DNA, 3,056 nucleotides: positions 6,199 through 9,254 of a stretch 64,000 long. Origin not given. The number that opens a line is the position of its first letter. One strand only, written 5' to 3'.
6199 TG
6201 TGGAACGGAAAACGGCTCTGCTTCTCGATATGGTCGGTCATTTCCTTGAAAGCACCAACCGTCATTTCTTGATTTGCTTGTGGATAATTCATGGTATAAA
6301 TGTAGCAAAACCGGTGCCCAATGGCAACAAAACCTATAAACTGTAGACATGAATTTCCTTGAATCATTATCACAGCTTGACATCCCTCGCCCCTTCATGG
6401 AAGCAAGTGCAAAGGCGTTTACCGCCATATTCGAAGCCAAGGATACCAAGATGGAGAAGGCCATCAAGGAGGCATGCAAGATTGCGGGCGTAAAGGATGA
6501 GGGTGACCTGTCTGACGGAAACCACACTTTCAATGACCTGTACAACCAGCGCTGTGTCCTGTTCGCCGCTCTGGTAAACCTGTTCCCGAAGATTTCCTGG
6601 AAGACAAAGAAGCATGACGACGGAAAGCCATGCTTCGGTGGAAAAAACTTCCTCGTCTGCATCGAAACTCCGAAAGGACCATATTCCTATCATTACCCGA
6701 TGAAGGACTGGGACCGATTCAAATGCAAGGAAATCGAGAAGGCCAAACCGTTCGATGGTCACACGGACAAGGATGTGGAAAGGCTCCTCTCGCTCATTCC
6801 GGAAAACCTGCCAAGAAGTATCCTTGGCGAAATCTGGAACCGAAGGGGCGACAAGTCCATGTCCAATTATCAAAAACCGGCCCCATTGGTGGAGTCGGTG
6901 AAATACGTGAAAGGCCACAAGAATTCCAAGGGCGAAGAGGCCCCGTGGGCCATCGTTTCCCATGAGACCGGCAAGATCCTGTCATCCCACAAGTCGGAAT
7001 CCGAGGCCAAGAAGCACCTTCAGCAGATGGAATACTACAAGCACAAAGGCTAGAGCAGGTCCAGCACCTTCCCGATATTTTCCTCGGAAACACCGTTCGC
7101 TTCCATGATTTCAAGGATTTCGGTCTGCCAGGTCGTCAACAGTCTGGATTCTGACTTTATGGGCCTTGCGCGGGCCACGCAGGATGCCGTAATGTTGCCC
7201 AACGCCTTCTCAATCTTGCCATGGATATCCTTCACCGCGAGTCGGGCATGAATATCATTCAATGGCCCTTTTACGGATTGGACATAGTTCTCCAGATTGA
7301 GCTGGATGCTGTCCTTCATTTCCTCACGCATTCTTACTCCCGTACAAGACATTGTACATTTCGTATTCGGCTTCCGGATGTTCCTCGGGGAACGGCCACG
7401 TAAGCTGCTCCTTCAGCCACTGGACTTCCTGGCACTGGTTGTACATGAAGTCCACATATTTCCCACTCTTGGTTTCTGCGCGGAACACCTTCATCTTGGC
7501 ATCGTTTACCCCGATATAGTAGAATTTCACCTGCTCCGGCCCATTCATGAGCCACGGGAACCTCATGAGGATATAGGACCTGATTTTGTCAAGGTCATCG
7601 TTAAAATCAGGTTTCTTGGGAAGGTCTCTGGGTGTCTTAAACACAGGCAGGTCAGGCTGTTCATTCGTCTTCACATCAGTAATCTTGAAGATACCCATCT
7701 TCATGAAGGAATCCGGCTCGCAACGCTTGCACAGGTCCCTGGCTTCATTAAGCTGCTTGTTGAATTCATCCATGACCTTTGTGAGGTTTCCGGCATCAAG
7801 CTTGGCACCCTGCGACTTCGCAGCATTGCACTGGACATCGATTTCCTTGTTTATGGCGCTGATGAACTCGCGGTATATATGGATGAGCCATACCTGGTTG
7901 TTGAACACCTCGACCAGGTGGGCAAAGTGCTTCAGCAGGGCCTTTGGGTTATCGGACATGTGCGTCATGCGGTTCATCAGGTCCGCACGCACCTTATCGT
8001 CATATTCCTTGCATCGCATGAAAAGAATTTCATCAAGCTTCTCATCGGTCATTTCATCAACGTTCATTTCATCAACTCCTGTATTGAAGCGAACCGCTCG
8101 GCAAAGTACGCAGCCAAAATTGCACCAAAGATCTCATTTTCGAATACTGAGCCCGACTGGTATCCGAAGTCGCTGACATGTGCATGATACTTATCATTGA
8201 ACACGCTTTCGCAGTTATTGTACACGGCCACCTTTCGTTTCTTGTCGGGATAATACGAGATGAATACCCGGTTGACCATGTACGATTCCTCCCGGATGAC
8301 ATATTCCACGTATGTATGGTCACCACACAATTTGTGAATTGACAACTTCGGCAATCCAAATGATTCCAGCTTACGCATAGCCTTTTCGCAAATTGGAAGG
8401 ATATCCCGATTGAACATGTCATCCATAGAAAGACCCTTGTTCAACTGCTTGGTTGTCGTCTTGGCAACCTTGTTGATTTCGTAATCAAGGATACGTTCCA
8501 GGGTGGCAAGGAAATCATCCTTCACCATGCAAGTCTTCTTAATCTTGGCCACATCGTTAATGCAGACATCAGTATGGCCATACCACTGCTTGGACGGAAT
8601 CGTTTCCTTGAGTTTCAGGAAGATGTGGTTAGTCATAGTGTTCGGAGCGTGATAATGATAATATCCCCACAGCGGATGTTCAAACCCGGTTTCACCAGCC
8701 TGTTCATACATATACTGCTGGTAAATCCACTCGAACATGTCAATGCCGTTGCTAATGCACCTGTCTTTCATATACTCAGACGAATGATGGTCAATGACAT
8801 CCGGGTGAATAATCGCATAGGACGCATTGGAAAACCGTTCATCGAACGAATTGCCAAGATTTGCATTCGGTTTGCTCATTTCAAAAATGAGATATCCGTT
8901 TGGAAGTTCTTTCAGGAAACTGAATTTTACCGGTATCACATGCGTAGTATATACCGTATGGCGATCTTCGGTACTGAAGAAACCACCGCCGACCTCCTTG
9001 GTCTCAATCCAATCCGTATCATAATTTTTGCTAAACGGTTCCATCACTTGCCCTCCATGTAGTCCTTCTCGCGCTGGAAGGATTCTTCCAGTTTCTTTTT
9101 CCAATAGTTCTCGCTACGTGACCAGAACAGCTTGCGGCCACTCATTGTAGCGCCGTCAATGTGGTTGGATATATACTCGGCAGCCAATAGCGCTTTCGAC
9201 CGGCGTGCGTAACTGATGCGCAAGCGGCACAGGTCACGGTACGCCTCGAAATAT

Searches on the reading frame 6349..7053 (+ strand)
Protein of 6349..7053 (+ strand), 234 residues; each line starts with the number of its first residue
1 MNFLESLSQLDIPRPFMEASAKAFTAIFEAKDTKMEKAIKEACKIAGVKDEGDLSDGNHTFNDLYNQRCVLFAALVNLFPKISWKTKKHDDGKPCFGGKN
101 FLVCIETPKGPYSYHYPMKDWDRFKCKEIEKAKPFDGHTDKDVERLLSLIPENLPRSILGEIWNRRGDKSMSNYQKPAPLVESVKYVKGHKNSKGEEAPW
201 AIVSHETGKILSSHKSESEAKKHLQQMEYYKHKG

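Call 27: search_protein_families(library=pfam, proteins=[window:6349-7053:+], max_evalue=0.1)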
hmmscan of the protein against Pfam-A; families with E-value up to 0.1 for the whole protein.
window:6349-7053:+ (234 aa): 1 family
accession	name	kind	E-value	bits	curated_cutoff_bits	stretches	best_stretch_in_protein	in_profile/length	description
PF25311.1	WDGH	-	6.3e-37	126.2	27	1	52-149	1-97/97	WDGH domain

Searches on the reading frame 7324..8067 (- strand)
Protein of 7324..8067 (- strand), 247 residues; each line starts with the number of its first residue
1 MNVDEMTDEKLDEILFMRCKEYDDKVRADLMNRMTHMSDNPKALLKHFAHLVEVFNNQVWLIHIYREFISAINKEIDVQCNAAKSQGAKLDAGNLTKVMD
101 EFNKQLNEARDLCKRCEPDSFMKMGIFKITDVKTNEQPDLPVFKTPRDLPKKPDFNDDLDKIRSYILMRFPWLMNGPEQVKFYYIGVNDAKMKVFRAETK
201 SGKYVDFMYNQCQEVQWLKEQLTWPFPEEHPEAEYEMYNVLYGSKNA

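Call 27: search_protein_families(library=pfam, proteins=[window:7324-8067:-], max_evalue=0.1)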
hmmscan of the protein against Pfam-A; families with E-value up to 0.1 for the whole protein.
window:7324-8067:- (247 aa): 1 family
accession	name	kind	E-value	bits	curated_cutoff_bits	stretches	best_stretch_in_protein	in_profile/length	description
PF25055.1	DUF7792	-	0.03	14.9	27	0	96-131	60-94/120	Domain of unknown function (DUF7792)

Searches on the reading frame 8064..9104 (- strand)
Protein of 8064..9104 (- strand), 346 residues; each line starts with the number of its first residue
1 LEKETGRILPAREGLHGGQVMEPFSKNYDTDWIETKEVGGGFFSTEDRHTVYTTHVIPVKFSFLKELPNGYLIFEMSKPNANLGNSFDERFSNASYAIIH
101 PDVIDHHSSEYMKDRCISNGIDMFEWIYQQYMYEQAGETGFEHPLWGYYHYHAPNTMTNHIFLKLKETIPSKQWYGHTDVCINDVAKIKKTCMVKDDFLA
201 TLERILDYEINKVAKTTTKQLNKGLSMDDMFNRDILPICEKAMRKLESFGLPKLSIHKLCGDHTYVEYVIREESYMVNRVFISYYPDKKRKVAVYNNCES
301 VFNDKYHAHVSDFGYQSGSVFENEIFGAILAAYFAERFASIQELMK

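Call 20: find_encoding_contigs(protein=window:8064-9104:-, flank=10000, max_places=1)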
Protein window:8064-9104:- (346 aa): no gene with exactly this product is on record in the collection.

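Call 27: search_protein_families(library=pfam, proteins=[window:8064-9104:-], max_evalue=0.1)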
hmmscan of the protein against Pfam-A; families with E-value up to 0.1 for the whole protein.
window:8064-9104:- (346 aa): 1 family
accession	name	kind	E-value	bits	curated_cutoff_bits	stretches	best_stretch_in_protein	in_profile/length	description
PF16544.10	STAR_dimer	-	0.089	12.8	26.3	0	199-215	26-42/53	Homodimerisation region of STAR domain protein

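Call 47: search_protein_families(library=phrogs, proteins=[window:8064-9104:-], max_evalue=0.001)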
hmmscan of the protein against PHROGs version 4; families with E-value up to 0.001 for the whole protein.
window:8064-9104:- (346 aa): 0 families
